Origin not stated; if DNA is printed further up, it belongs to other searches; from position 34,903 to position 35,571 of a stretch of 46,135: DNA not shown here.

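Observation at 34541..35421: Tandem paralogous secreted His/Met-rich helical proteins of an unrecognised family, divergent from the CsoR-like regulator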

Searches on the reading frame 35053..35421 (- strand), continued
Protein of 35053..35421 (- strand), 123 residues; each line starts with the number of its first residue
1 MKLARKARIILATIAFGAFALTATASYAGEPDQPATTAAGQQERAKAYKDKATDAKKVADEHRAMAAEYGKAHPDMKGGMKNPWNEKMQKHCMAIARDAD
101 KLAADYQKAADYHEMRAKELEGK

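Call 33: find_related_loci(query=A2, collection=metagenome_contigs, flank=8000)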
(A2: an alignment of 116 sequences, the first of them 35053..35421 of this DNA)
Query A2 (123 aa) in metagenome_contigs; peptide patterns used: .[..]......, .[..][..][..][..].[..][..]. (x = any residue, [..] = any of these).
295 stretches matched a pattern; 63 encode a relative of the query (tblastn E <= 1e-3); 62 distinct loci.
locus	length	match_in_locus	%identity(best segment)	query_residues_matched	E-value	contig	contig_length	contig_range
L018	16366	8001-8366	67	1-123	5e-48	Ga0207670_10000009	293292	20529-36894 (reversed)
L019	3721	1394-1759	67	1-123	3e-47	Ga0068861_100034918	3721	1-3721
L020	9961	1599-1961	60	2-123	6e-43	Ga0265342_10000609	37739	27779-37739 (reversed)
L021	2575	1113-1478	64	1-123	7e-39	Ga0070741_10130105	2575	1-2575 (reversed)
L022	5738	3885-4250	61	1-123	6e-38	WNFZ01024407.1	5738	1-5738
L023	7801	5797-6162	58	1-123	1e-37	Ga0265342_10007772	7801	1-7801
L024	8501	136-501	58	1-123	1e-37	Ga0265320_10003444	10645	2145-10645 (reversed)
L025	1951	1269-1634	66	1-123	2e-37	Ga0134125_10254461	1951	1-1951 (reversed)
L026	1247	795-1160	59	1-123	7e-38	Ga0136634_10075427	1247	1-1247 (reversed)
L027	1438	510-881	54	1-123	2e-36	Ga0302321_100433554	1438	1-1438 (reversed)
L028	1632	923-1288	61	1-123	3e-36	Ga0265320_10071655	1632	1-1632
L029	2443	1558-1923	63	1-123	6e-36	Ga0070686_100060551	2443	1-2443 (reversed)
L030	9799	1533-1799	69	34-123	2e-34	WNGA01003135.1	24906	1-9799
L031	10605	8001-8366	63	1-123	1e-34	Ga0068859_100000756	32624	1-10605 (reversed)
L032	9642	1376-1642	69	34-123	2e-34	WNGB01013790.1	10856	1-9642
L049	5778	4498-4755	55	37-123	6e-27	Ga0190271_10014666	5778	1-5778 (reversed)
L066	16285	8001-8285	55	31-123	7e-17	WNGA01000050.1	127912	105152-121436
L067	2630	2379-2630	59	1-85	3e-16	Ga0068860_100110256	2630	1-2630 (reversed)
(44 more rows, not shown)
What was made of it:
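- Tried and rejected: It was repeated with the close alignment (call 33).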

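Call 38: search_protein_families(library=pfam, proteins=[L023:2868-5450:+, L022:4318-5738:+, L018:8934-10172:+, L012:3093-4517:-, L067:329-1612:-, L066:12210-14036:+, L011:687-1517:-, L013:10494-11402:-, L023:6196-7305:-, L049:2795-3598:-], max_evalue=0.001)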
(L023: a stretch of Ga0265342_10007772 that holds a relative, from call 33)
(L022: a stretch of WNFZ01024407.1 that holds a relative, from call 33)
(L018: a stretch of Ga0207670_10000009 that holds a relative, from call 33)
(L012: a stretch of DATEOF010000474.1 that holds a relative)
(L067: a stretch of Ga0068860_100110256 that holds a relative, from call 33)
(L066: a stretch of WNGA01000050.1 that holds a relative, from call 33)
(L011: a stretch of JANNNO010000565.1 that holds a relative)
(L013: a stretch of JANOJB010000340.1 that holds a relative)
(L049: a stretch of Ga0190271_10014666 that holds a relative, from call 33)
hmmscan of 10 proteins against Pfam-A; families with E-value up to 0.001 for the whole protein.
L023:2868-5450:+ (860 aa): 5 families
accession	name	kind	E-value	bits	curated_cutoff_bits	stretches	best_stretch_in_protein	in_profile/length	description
PF00122.25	E1-E2_ATPase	-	9.1e-42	143.1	28.1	1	129-320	3-181/181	E1-E2 ATPase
PF00689.26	Cation_ATPase_C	-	8.2e-24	84.8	27.3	1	686-850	1-169/175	Cation transporting ATPase, C-terminus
PF00702.32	Hydrolase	-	1.4e-17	65.2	26.4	1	338-616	3-191/191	haloacid dehalogenase-like hydrolase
PF00690.31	Cation_ATPase_N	-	5.8e-10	39.1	20.4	1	37-87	18-68/69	Cation transporter/ATPase, N-terminus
PF13246.12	Cation_ATPase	-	3.4e-05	24.2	21.7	1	382-449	22-88/91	Cation transport ATPase (P-type)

L022:4318-5738:+ (473 aa): 0 families

L018:8934-10172:+ (412 aa): 1 family
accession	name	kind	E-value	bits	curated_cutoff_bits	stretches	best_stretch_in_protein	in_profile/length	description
PF13521.12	AAA_28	-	1.5e-18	68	27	1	209-375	1-160/164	AAA domain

L012:3093-4517:- (474 aa): 7 families
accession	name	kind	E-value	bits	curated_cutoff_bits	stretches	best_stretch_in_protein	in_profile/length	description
PF00158.32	Sigma54_activat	-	7e-66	221.5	20.2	1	144-309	2-167/168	Sigma-54 interaction domain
PF00072.30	Response_reg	-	3.4e-28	98.5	30.2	1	10-118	1-110/111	Response regulator receiver domain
PF25601.1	AAA_lid_14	-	3.6e-25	88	27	1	315-399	1-84/87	AAA+ ATPase lid domain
PF14532.12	Sigma54_activ_2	-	1.5e-18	67.8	25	1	144-314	1-138/138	Sigma-54 interaction domain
PF07728.20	AAA_5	-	2e-05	25.1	22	1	168-284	3-122/139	AAA domain (dynein-related subfamily)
PF01078.27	Mg_chelatase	-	8.6e-05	22.5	20.3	0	168-282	26-155/207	Magnesium chelatase, subunit ChlI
PF02954.25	HTH_8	-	0.00018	21.6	22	1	416-456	2-42/42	Bacterial regulatory protein, Fis family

L067:329-1612:- (427 aa): 0 families

L066:12210-14036:+ (608 aa): 4 families
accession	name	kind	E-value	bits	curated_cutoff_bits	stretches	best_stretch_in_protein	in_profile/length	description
PF14342.11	DUF4396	-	8.2e-39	133.6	27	1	77-214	2-141/141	Domain of unknown function (DUF4396)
PF07732.21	Cu-oxidase_3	-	3.1e-37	127.7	21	1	350-454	12-117/119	Multicopper oxidase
PF07731.20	Cu-oxidase_2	-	1.4e-23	83.6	20.4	1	488-590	15-125/137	Multicopper oxidase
PF00394.28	Cu-oxidase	-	1.6e-14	54.7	21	1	484-594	32-144/157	Multicopper oxidase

L011:687-1517:- (276 aa): 0 families

L013:10494-11402:- (302 aa): 6 families
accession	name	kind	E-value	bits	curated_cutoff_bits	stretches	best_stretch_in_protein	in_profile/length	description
PF00005.33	ABC_tran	-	1.2e-36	126.7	25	1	45-192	2-136/137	ABC transporter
PF02463.25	SMC_N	-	9.8e-07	28.9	40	1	160-235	132-209/220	RecF/RecN/SMC N terminal domain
PF04945.19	YHS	-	4e-05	24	30.3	1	254-298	2-44/47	YHS domain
PF13555.12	AAA_29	-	0.00017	21.7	27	1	45-82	13-50/61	P-loop containing region of AAA domain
PF13191.12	AAA_16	-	0.00039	21.4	32.6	1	53-141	23-103/167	AAA ATPase domain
PF13304.12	AAA_21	-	0.00072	20.1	27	0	58-80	3-25/304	AAA domain, putative AbiEii toxin, Type IV TA system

L023:6196-7305:- (369 aa): 2 families
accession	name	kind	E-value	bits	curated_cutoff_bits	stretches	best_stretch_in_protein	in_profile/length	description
PF13472.12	Lipase_GDSL_2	-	4.5e-11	44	32.9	1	145-339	1-175/178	GDSL-like Lipase/Acylhydrolase family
PF00657.28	Lipase_GDSL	-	1.4e-05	25.7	23.6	1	143-346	1-207/208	GDSL-like Lipase/Acylhydrolase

L049:2795-3598:- (267 aa): 0 families

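Call 40: search_solved_structures(query=A3, max_evalue=10, show_alignments=0)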
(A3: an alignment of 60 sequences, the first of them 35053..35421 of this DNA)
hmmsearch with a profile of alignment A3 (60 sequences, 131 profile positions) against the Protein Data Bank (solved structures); distinct sequences matched with E-value up to 10: 6.
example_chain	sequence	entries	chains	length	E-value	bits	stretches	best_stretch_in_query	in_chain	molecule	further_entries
9vkp_b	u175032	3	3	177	0.017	18.7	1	8-105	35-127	ATP synthase subunit b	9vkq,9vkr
5los_A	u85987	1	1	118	0.02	18.5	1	45-125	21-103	PIIN_05872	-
8qae_A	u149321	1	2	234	0.53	13.9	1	50-118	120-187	sc-apCC-6-SLLA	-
8ppr_K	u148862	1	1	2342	1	12.9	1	38-100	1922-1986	Kinetochore scaffold 1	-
7f0k_A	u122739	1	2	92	1.6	12.3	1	51-107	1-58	Kinetoplastid membrane protein KMP-11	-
8a3k_UNK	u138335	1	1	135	4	11.1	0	60-119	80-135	sc-apCC-4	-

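Call 41: search_protein_families(library=ncbifam, proteins=[L023:2868-5450:+], max_evalue=0.00001)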
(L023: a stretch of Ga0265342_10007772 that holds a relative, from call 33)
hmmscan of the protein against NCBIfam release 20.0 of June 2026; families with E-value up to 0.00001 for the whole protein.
L023:2868-5450:+ (860 aa): 19 families
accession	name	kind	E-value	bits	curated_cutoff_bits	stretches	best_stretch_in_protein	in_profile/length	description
TIGR01522.1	ATPase-IIA2_Ca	equivalog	1e-129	433.8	798.3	1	37-770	21-761/854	calcium-transporting P-type ATPase, PMR1-type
TIGR01647.1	ATPase-IIIA_H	equivalog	1.5e-113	380.5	615.5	1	39-676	1-613/755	plasma-membrane proton-efflux P-type ATPase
TIGR01517.1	ATPase-IIB_Ca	equivalog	3.1e-103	346.6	507.05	1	37-735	53-765/882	calcium-translocating P-type ATPase, PMCA-type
TIGR01116.1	ATPase-IIA1_Ca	equivalog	3.3e-102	343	703.4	2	465-838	436-779/799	calcium-translocating P-type ATPase, SERCA-type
TIGR01524.1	ATPase-IIIB_Mg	equivalog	4.9e-94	315.8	610.75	1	35-771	29-773/867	magnesium-translocating P-type ATPase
TIGR01523.1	ATPase-IID_K-Na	equivalog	8.6e-93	311.6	645.05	3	381-755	458-855/997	potassium/sodium efflux P-type ATPase, fungal-type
TIGR01106.1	ATPase-IIC_X-K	subfamily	4.8e-90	302.8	946.1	3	576-732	663-819/997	Na,H/K antiporter P-type ATPase subunit alpha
NF011702.0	PRK15122.1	subfamily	2e-80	270.9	975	1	36-839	46-869/907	magnesium-translocating P-type ATPase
TIGR01494.1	ATPase_P-type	subfamily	3.6e-79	266.4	62.3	4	574-679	363-462/478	HAD-IC family P-type ATPase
TIGR01525.1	ATPase-IB_hvy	subfamily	4.5e-74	250.3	346.25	2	109-547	33-427/560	heavy metal translocating P-type ATPase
TIGR01657.1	P-ATPase-V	hypoth_equivalog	5.2e-61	206.4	618.25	3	35-364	135-476/1055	ATP13A2 family polyamine export P-type ATPase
TIGR01512.1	ATPase-IB2_Cd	subfamily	7.9e-53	179.9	313.5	2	79-404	4-295/494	cadmium family heavy metal-translocating P-type ATPase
TIGR01511.1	ATPase-IB1_Cu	subfamily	9.2e-52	176.6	397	2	113-410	62-330/542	copper-translocating P-type ATPase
NF008262.1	PRK11033.1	equivalog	2.6e-37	128.7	1005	2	79-400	181-488/731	zinc/cadmium/mercury/lead-transporting ATPase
NF007952.0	PRK10671.1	equivalog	4.7e-37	127.6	1316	2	497-675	644-797/838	copper-exporting P-type ATPase CopA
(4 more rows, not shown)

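Call 57: list_cluster_members(proteins=[P0009, P0077, P0115, P0062, P0099, P0114])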
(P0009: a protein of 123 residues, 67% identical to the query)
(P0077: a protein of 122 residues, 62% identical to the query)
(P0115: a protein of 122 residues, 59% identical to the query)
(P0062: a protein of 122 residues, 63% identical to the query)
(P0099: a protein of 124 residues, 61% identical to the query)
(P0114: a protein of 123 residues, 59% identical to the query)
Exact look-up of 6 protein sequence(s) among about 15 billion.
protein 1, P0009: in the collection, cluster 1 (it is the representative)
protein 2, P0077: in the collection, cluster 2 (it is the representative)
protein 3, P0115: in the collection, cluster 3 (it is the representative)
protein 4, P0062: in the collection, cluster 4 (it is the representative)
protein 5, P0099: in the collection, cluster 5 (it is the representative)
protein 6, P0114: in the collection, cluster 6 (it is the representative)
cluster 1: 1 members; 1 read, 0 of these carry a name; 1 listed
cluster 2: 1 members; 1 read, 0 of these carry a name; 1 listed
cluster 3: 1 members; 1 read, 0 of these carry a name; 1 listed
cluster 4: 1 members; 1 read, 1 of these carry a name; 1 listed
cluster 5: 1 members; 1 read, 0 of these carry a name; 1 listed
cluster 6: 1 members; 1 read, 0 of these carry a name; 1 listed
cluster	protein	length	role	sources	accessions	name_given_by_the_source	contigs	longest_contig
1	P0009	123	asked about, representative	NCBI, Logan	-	-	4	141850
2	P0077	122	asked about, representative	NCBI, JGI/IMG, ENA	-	-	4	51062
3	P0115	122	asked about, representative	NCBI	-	-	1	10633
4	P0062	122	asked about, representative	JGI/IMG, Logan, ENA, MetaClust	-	\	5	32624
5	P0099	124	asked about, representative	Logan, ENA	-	-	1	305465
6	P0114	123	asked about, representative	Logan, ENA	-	-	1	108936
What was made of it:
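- Tried and rejected: A cluster-member look-up for names found none (call 57).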

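Call 61: search_protein_families(library=pfam, alignment_id=A3, max_evalue=0.01)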
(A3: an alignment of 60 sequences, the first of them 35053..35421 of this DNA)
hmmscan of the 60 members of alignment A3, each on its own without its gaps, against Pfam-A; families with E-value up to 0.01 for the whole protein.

A. member 1, window:35053-35421:- (123 aa): 0 families

B. families by the number of members that match (of 60 scanned): 10 families
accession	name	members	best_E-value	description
PF04803.17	Cor1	3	0.0029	Cor1/Xlr/Xmr conserved region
PF01544.23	CorA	2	0.0028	CorA-like Mg2+ transporter protein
PF25547.1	WXG100_2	2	0.0061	WXG100 like domain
PF17383.7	kleA_kleC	1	0.0013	Uncharacterized KorC regulated protein A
PF23404.1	FAZ1_C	1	0.0021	FAZ1, C-terminal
PF16046.10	FAM76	1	0.0051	FAM76 protein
PF05821.16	NDUF_B8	1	0.0052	NADH-ubiquinone oxidoreductase ASHI subunit (CI-ASHI or NDUFB8)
PF16312.10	Oberon_cc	1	0.0065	Coiled-coil region of Oberon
PF21827.1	New_glue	1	0.0078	New glue protein family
PF08597.15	eIF3_subunit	1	0.0098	Translation initiation factor eIF3 subunit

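Call 62: predict_structure(alignment_id=A4)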
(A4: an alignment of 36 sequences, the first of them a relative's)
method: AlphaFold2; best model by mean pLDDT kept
length: 212 residues; sequences in the alignment: 36
mean_pLDDT: 85.7   pTM: 0.55
mean pLDDT of the five models: 85.7, 85.5, 83.7, 83.6, 83.2
residues with pLDDT >= 90: 131; 70-90: 46; 50-70: 29; < 50: 6
segments of 3 or more residues with pLDDT < 50: 1-3
pLDDT, mean of each block of 10 residues (from residue 1): 48 57 61 90 95 97 95 90 93 95 92 85 72 93 96 93 88 90 95 92 89 68
secondary structure, 60 per line:
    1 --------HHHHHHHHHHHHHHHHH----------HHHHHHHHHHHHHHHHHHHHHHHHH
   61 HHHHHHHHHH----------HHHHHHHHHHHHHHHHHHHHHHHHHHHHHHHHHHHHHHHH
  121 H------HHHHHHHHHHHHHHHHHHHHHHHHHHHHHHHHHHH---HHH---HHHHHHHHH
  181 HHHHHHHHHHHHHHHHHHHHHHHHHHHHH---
elements in order: H9-25 H36-70 H81-121 H128-162 H172-209
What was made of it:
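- Tried and rejected: With pTM 0.55 and no access to coordinates, it is inconclusive (call 62).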

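Call 65: fold_search(model_id=the predicted structure, library=pdb)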
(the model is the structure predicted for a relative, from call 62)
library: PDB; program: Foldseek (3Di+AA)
matches with E <= 10: 139; with E <= 0.001: 0
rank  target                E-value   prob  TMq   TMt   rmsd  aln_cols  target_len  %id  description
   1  8a3k                  8.4e-02  0.97  0.23  0.37  12.9       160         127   18  X-ray crystal structure of a de novo designed single-chain antiparallel 4-helix coiled-coil bundle, sc-apCC-4 (released 2022-10-05)
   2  8qae_A                1.3e-01  0.98  0.32  0.32  12.3       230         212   16  X-ray crystal structure of a de novo designed single-chain antiparallel 6-helix alpha-helical barrel, sc-apCC-6-SLLA (released 2024-07-03)
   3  6egc                  8.1e-01  0.77  0.27  0.37  15.0       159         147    9  Single-chain version of 2L4HC2_23 (PDB 5J0K) (released 2019-05-29)
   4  8qad                  8.1e-01  0.15  0.14  0.19  21.8       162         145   19  X-ray crystal structure of a de novo designed single-chain antiparallel 6-helix coiled-coil alpha-helical barrel, sc-apC (released 2024-07-03)
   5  3zbh_B                1.0e+00  1.00  0.35  0.76   2.8        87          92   15  Geobacillus thermodenitrificans EsxA crystal form I (released 2012-11-21)
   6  6uuj_H                1.1e+00  0.63  0.30  0.37  23.1       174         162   17  Structure of PE5-PPE4-EspG3 complex from the type VII (ESX-3) secretion system, space group P212121 (released 2020-01-29)
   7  3zbh_D                1.4e+00  1.00  0.36  0.79   2.4        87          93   15  Geobacillus thermodenitrificans EsxA crystal form I (released 2012-11-21)
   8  3gvm_A                1.4e+00  0.60  0.23  0.41   6.1        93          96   13  Structure of the homodimeric WXG-100 family protein from Streptococcus agalactiae (released 2010-09-08)
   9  9jih_B                1.4e+00  0.10  0.17  0.14  29.2       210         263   15  Crystal structure of BAR domain of ACAP4 (released 2026-01-14)
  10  8d9p                  1.5e+00  0.21  0.24  0.25  15.1       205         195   10  De Novo Photosynthetic Reaction Center Protein Equipped with Heme B and Mn(II) cations (released 2022-09-28)
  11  8qae_C                1.7e+00  0.97  0.30  0.62   6.0       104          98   19  X-ray crystal structure of a de novo designed single-chain antiparallel 6-helix alpha-helical barrel, sc-apCC-6-SLLA (released 2024-07-03)
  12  3zbh_H                1.8e+00  0.99  0.32  0.70   3.9        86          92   16  Geobacillus thermodenitrificans EsxA crystal form I (released 2012-11-21)
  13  7jh6_A                1.8e+00  0.33  0.28  0.33  15.4       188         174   16  De novo designed two-domain di-Zn(II) and porphyrin-binding protein (released 2020-12-09)
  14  2vs0_B                1.9e+00  0.99  0.35  0.81   2.9        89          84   11  Structural analysis of homodimeric staphylococcal aureus virulence factor EsxA (released 2008-08-26)
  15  6uuj_E                1.9e+00  0.60  0.32  0.41  22.9       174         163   16  Structure of PE5-PPE4-EspG3 complex from the type VII (ESX-3) secretion system, space group P212121 (released 2020-01-29)
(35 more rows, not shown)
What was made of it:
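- Foldseek lists designed haem-binding helical bundles among weak matches (call 65).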

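Call 66: search_dna_similar(query=window:35053-35421:-, collection=plasmids, mode=protein, max_evalue=0.001)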
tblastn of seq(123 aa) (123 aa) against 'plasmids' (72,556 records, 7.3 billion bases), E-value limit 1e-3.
No match.
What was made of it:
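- Tried and rejected: tblastn against 72,556 plasmids found no match (call 66).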

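Call 67: find_encoding_contigs(protein=P0161, flank=6000, max_places=3)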
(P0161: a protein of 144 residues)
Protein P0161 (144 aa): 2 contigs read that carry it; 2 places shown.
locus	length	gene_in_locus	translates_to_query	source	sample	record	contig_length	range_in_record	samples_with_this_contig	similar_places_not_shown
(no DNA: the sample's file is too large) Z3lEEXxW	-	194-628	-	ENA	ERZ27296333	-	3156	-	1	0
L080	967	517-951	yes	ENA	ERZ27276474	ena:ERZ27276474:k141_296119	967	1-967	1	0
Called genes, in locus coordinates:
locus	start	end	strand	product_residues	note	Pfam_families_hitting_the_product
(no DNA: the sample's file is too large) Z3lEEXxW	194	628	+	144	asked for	-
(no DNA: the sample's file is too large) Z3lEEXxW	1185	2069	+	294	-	PF00561:Abhydrolase_1, PF03096:Ndr (weak), PF12146:Hydrolase_4, PF12697:Abhydrolase_6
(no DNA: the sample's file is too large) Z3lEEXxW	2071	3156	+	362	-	?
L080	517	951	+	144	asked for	-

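Call 68: find_encoding_contigs(protein=P0175, flank=6000, max_places=3)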
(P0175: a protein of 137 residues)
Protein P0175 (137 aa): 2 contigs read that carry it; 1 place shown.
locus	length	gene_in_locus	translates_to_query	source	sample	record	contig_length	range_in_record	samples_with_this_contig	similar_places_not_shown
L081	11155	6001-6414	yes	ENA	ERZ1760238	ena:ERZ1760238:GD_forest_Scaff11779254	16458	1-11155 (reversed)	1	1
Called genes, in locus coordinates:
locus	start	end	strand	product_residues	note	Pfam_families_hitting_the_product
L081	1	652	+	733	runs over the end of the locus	PF04879:Molybdop_Fe4S4, PF00384:Molybdopterin (weak), PF01568:Molydop_binding (weak)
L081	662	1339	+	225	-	PF00037:Fer4 (faint), PF12797:Fer4_2 (weak), PF12837:Fer4_6 (faint), PF12838:Fer4_7 (weak), PF13187:Fer4_9 (weak), PF13247:Fer4_11, PF12838:Fer4_7 (weak), PF13187:Fer4_9 (weak), +5 more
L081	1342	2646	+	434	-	PF03916:NrfD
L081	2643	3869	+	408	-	PF13442:Cytochrome_CBB3 (faint), PF00034:Cytochrom_C (weak)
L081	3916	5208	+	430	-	-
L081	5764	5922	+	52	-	-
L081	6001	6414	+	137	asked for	-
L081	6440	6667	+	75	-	PF11154:DUF2934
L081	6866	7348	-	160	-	-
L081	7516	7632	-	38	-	-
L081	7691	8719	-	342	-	PF08308:PEGA (weak), PF13620:CarboxypepD_reg (faint), PF08308:PEGA (weak)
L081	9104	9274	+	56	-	PF04945:YHS (weak)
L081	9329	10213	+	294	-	PF03544:TonB_C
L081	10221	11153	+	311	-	?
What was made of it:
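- One distant member follows an ACIII-like respiratory cluster (call 68).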

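Call 69: find_encoding_contigs(protein=P0158, flank=6000, max_places=3)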
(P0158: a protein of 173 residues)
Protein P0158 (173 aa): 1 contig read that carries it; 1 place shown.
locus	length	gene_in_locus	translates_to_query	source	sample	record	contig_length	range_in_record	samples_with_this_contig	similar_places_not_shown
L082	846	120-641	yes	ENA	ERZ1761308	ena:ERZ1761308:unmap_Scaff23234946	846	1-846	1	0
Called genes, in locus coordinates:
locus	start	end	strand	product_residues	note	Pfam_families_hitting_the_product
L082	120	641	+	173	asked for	-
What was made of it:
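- Tried and rejected: Context look-ups of distant members mostly returned short contigs (calls 67, 69).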

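Call 70: find_encoding_contigs(protein=P0139, flank=6000, max_places=3)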
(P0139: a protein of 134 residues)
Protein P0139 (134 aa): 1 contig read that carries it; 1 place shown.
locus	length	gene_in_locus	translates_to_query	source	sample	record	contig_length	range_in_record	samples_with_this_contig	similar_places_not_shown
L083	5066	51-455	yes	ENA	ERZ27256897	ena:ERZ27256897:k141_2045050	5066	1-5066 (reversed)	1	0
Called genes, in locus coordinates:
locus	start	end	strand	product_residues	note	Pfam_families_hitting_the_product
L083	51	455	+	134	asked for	-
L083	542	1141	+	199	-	-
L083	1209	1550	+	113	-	-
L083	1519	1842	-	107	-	-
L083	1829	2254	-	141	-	PF00376:MerR, PF13411:MerR_1, PF09278:MerR-DNA-bind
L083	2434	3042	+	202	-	PF01209:Ubie_methyltran, PF00891:Methyltransf_2 (weak), PF13489:Methyltransf_23, PF13649:Methyltransf_25, PF08241:Methyltransf_11, PF08242:Methyltransf_12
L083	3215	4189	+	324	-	-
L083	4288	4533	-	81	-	PF00196:GerE, PF08281:Sigma70_r4_2, PF13518:HTH_28 (weak)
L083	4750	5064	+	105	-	?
